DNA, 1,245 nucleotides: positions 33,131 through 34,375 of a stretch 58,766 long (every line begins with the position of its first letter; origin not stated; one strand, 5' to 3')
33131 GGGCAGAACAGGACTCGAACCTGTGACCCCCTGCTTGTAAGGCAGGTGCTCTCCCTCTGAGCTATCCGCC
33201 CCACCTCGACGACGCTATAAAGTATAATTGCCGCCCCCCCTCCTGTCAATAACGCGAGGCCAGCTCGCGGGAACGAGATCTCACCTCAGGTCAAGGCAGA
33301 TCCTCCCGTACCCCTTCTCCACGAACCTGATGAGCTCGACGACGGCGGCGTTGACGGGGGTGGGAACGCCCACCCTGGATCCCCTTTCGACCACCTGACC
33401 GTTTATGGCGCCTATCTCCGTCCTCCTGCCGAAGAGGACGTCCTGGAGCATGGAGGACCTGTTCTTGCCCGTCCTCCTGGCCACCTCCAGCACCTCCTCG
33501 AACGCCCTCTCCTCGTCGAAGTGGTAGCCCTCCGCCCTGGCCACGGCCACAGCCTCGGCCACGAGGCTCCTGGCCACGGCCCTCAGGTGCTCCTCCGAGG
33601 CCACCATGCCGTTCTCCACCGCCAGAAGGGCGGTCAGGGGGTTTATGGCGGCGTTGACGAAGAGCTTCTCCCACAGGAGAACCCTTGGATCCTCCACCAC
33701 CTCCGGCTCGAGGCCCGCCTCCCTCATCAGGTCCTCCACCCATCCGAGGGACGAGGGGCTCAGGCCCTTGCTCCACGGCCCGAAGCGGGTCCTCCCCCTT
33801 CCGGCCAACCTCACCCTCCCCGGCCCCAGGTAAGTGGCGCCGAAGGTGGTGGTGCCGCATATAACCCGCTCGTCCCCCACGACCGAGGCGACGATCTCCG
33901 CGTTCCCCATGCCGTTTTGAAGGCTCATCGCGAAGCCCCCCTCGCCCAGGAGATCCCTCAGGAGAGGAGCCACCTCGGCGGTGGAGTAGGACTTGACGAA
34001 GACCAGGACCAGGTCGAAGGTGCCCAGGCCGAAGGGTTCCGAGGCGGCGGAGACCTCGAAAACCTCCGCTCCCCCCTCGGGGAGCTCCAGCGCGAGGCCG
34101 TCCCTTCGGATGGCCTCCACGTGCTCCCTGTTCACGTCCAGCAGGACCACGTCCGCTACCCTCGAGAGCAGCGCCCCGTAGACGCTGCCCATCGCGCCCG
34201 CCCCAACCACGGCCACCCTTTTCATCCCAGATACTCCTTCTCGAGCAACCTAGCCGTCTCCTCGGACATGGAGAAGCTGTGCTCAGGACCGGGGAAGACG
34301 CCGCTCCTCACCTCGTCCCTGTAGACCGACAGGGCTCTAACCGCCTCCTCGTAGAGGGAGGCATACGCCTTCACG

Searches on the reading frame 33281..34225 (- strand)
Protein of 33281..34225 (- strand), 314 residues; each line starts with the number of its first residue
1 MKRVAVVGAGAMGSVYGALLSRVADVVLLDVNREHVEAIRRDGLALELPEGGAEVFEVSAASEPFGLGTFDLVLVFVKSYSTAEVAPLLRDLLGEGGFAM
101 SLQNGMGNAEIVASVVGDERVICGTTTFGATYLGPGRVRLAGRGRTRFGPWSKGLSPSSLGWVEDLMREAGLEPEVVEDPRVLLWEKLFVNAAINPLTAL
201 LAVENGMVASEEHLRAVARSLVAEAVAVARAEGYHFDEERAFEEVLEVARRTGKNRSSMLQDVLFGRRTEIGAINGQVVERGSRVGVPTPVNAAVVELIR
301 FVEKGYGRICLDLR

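Call 66: search_protein_families(library=ncbifam, proteins=[window:33281-34225:-], max_evalue=1e-30)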
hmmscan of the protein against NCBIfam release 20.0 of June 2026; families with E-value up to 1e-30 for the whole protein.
window:33281-34225:- (314 aa): 11 families
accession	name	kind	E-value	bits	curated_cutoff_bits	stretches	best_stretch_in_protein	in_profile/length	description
TIGR00745.1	apbA_panE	subfamily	4.2e-83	279.1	141.35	1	3-304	1-303/305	2-dehydropantoate 2-reductase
NF005092.1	PRK06522.2-3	equivalog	4.7e-60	203.2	500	1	3-303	2-295/296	2-dehydropantoate 2-reductase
NF005091.0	PRK06522.2-2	equivalog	2.6e-59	200.9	252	1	2-304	2-298/302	2-dehydropantoate 2-reductase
NF005093.0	PRK06522.2-4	equivalog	4.1e-52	177.5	308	1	3-304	5-298/304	2-dehydropantoate 2-reductase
NF005088.0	PRK06522.1-2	subfamily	1.4e-51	175.5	371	1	3-301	2-300/308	2-dehydropantoate 2-reductase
NF005089.0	PRK06522.1-4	subfamily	7.4e-44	150.4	223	0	112-303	130-318/326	2-dehydropantoate 2-reductase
NF004311.0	PRK05708.1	equivalog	7.6e-44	149.8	378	1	3-296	4-290/305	putative 2-dehydropantoate 2-reductase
NF004887.0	PRK06249.1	equivalog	2.6e-42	145.2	360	1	2-304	6-312/316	putative 2-dehydropantoate 2-reductase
NF005087.0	PRK06522.1-1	equivalog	2.2e-38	132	351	1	4-308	3-294/296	2-dehydropantoate 2-reductase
NF006083.0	PRK08229.1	equivalog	6.8e-35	120.6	371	0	1-232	2-229/341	2-dehydropantoate 2-reductase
NF009543.0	PRK12921.1-5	equivalog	8.9e-32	110.5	339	1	3-300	2-300/305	oxidoreductase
